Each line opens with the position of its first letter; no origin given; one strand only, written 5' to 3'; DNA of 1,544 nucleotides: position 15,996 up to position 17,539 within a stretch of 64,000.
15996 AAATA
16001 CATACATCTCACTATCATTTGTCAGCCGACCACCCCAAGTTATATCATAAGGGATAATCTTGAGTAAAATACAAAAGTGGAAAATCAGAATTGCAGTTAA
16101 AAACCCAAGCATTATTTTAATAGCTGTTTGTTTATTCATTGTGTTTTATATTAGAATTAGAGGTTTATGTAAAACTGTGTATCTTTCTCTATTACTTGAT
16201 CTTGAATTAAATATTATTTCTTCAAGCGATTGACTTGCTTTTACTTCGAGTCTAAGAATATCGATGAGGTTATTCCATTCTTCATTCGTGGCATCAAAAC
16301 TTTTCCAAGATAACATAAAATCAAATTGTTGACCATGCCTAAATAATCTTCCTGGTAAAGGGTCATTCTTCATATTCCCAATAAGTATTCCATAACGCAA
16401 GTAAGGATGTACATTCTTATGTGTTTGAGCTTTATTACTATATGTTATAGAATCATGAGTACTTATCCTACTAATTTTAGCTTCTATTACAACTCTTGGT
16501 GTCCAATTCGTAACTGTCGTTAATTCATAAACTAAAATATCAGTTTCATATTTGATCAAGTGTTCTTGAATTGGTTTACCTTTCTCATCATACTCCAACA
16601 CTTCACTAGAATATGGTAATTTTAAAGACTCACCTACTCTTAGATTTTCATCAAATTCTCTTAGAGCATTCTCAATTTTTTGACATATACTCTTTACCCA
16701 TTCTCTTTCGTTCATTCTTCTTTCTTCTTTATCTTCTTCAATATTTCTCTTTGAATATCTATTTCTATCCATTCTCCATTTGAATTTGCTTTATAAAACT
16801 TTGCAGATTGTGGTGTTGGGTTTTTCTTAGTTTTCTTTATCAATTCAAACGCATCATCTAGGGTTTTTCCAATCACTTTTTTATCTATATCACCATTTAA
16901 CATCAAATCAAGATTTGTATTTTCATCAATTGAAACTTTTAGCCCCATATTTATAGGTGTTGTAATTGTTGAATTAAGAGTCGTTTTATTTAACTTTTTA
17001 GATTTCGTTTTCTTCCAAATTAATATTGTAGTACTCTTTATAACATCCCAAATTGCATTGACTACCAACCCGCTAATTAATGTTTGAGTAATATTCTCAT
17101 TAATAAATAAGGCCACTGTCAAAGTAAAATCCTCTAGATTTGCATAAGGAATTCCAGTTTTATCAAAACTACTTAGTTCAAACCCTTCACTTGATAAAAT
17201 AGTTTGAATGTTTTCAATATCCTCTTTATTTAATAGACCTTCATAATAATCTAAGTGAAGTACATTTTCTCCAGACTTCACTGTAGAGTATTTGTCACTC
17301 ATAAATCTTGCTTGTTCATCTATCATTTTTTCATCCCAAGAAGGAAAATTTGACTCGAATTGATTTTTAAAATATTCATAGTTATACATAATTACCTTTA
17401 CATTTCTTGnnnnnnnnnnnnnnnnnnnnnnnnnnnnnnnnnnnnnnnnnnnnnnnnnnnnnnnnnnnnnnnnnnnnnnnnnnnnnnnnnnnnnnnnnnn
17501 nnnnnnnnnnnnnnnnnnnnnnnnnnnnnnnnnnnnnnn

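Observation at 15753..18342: AT-rich four-gene operon with two unrelated PD-(D/E)xK nuclease-like proteins: candidate uncharacterised defence-type system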

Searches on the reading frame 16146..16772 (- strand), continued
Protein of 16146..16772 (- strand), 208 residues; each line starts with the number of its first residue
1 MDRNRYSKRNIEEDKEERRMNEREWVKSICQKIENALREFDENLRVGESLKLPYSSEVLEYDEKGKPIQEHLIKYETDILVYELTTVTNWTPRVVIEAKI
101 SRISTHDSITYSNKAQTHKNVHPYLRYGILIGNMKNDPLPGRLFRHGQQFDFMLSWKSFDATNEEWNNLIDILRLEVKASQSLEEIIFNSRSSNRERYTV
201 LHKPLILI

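Call 80: search_protein_families(library=padloc, proteins=[L101:8001-8576:+], max_evalue=0.01)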
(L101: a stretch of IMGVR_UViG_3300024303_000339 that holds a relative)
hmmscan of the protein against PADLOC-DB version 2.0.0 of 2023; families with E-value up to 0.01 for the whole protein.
L101:8001-8576:+ (191 aa): 1 family
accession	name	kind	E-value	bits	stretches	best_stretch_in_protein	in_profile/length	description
PDLC03900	NsnC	-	0.0011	16.7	1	33-112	170-246/272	-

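Call 90: fold_search(model_id=the predicted structure, library=viral)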
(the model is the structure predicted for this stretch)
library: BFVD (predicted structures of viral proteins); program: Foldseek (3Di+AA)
matches with E <= 10: 741; with E <= 0.001: 4
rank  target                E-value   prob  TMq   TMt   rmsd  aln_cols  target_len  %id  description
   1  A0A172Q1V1            3.7e-05  1.00  0.47  0.48   6.5       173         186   12  Uncharacterized protein [Escherichia phage MX01]
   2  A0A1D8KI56            7.5e-05  1.00  0.51  0.49   5.5       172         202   11  Uncharacterized protein [Synechococcus phage S-CAM1]
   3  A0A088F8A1            5.9e-04  1.00  0.38  0.47   6.3       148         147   16  (no name in the UniProt tables at hand)
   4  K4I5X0                9.8e-04  0.87  0.30  0.28  16.8       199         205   12  Uncharacterized protein [Salmonella phage STML-198]
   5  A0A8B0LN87            1.2e-03  1.00  0.38  0.46   7.3       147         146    8  Uncharacterized protein [uncultured archaeal virus]
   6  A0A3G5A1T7            1.9e-03  0.98  0.35  0.37   7.4       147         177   12  Uncharacterized protein [Gaeavirus sp.]
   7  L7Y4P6                1.9e-03  0.72  0.27  0.23  14.4       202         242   14  DUF5889 domain-containing protein [Megavirus lba]
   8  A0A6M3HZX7            2.6e-03  1.00  0.40  0.57   5.0       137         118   16  (no name in the UniProt tables at hand)
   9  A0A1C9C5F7            3.3e-03  0.97  0.31  0.18   8.6       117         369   14  C2H2-type domain-containing protein [Heterosigma akashiwo virus 01]
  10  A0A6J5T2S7            3.6e-03  0.99  0.40  0.50   6.9       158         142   13  PD-(D/E)XK nuclease domain-containing protein [uncultured Caudovirales phage]
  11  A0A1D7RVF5            4.6e-03  0.99  0.45  0.46   6.9       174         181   11  Uncharacterized protein [Synechococcus phage S-RIM2]
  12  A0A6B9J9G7            5.2e-03  0.25  0.16  0.15  20.7       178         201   13  Head completion nuclease [Vibrio phage vB_VchM_Kuja]
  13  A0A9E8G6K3            1.0e-02  0.93  0.34  0.26   6.8       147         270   16  (no name in the UniProt tables at hand)
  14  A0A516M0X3            1.0e-02  0.54  0.23  0.18  15.3       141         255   11  (no name in the UniProt tables at hand)
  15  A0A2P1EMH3            1.1e-02  0.72  0.32  0.23  13.6       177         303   11  DUF5889 domain-containing protein [Moumouvirus australiensis]
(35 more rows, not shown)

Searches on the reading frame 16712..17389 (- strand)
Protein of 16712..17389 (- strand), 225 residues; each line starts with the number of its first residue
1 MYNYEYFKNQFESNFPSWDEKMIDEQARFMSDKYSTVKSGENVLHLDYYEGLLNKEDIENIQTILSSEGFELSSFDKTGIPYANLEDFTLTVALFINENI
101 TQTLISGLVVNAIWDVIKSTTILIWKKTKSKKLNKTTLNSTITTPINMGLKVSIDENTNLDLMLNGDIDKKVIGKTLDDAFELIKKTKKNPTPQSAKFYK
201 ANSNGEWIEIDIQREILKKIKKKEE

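Call 3: search_protein_families(library=pfam, proteins=[window:16712-17389:-], max_evalue=1)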
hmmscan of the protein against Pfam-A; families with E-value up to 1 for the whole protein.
window:16712-17389:- (225 aa): 1 family
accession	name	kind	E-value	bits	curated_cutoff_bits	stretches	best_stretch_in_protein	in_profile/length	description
PF08102.16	Antimicrobial_7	-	0.59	10.9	25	0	113-140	3-30/43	Scorpion antimicrobial peptide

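Call 4: search_protein_families(library=padloc, proteins=[window:16712-17389:-], max_evalue=1)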
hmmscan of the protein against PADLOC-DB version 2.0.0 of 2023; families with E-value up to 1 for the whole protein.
window:16712-17389:- (225 aa): 0 families

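Call 5: search_protein_families(library=ncbifam, proteins=[window:16712-17389:-], max_evalue=1)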
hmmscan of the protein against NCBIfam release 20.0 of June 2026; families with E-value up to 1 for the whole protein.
window:16712-17389:- (225 aa): 1 family
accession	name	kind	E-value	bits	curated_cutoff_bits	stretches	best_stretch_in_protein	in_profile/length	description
TIGR00659.1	TIGR00659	equivalog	0.15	11.5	249.7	1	101-154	87-139/226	CidB/LrgB family autolysis modulator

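Call 12: find_homologous_proteins(query=window:16712-17389:-)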
Query window:16712-17389:- (225 aa): 3 proteins with E <= 0.001 among 505 candidates.
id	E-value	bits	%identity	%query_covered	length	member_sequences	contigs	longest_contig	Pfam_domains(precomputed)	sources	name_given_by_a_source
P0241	1.1e-123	429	100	91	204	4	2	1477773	-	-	-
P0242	3.4e-30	124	34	85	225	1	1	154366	-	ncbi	-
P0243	1.0e-29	122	37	87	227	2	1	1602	-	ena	-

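Call 42: find_encoding_contigs(protein=P0242, flank=8000, max_places=3)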
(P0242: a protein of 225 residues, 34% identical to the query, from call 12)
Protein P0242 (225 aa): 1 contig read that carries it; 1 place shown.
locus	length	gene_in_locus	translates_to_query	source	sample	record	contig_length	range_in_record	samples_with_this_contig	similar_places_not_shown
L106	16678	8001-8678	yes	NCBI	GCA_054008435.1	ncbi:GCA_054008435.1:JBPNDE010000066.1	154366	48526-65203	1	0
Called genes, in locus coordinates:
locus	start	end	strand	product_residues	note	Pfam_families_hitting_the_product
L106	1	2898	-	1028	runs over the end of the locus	PF02837:Glyco_hydro_2_N, PF22666:Glyco_hydro_2_N2 (weak), PF00703:Glyco_hydro_2, PF02836:Glyco_hydro_2_C, PF16353:LacZ_4, PF02929:Bgal_small_N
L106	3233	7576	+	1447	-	PF17210:SdrD_B (faint), PF00963:Cohesin (faint), PF18962:Por_Secre_tail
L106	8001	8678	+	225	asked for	-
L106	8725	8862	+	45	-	-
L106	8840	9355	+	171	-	PF14106:DUF4279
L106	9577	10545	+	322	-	PF02661:Fic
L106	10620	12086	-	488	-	PF03577:Peptidase_C69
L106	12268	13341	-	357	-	PF01757:Acyl_transf_3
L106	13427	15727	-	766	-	PF01384:PHO4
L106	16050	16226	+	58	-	PF03597:FixS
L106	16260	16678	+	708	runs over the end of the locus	PF00115:COX1, PF02433:FixO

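Call 54: search_protein_families(library=phrogs, proteins=[window:16712-17389:-], max_evalue=0.1)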
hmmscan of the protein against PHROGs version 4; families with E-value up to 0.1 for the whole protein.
window:16712-17389:- (225 aa): 0 families

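Call 57: search_protein_representatives(alignment_id=A3)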
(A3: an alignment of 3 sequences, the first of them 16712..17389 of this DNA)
Query: 3 sequences, 225 profile positions. Proteins with E-value up to 0.001 (for the whole library): 274; up to 1e-10: 172; up to 1e-30: 71. The best 150 are listed.
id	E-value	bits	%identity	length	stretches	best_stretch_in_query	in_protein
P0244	3.4e-63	229.8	-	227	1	12-223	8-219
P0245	1.7e-61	224.3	-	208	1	16-221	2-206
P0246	8.2e-61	222.0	-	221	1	8-223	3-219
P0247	4.3e-58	213.1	-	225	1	4-223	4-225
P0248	4.8e-58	213.0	-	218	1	12-223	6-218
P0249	4.2e-57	209.9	-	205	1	11-216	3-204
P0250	3.4e-55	203.7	-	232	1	6-223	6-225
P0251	2.9e-54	200.6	-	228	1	1-219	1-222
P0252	4.5e-52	193.5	-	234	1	15-223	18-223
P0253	5.2e-52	193.2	-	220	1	12-222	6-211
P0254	1.2e-50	188.8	-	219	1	8-225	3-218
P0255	1.5e-50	188.5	-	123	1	9-129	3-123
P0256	6.4e-50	186.4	-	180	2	1-116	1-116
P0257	1.8e-49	184.9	-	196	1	28-220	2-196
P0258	7.7e-49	182.9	-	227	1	1-223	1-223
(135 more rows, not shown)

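Call 59: search_solved_structures(query=A4, max_evalue=10, show_alignments=1)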
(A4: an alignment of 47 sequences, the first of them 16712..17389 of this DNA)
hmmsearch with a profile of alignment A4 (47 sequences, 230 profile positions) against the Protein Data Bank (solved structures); distinct sequences matched with E-value up to 10: 0.

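Call 60: search_protein_families(library=pfam, alignment_id=A4, max_evalue=0.01)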
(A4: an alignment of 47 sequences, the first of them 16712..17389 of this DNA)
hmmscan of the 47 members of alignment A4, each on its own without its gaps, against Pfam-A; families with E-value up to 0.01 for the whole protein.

A. member 1, window:16712-17389:- (225 aa): 0 families

B. families by the number of members that match (of 47 scanned): 3 families
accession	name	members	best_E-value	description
PF05753.20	TRAP_beta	1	0.0026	Translocon-associated protein beta (TRAPB)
PF20420.3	DUF6702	1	0.0036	Domain of unknown function (DUF6702)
PF05043.19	Mga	1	0.0054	Mga helix-turn-helix domain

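Call 62: find_encoding_contigs(protein=P0244, flank=6000, max_places=3)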
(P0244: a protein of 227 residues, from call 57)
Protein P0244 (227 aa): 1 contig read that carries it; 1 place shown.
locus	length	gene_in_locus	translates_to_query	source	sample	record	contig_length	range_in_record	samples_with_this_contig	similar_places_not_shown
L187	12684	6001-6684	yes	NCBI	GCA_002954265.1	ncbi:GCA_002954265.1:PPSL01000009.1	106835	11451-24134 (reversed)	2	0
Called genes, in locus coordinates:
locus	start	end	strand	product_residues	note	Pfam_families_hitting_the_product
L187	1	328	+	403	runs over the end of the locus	PF17293:Arm-DNA-bind_5, PF13102:Phage_int_SAM_5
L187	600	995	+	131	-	-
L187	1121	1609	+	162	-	-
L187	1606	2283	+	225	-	-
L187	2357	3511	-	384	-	PF13481:AAA_25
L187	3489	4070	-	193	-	PF07463:NUMOD4, PF13392:HNH_3 (weak)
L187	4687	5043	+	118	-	-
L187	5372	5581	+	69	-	-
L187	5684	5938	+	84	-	-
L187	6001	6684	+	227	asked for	-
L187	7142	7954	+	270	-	-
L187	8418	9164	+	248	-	-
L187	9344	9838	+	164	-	-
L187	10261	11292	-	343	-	PF01339:CheB_methylest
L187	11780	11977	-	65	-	-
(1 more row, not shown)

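Call 63: find_encoding_contigs(protein=P0243, flank=6000, max_places=3)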
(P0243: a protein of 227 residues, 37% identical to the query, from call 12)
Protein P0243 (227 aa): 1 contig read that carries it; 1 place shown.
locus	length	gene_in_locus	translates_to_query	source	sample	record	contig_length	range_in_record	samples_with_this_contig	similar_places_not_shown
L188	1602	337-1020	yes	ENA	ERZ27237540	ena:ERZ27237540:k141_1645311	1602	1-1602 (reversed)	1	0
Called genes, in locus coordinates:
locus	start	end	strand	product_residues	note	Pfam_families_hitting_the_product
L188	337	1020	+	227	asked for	-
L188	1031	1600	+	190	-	?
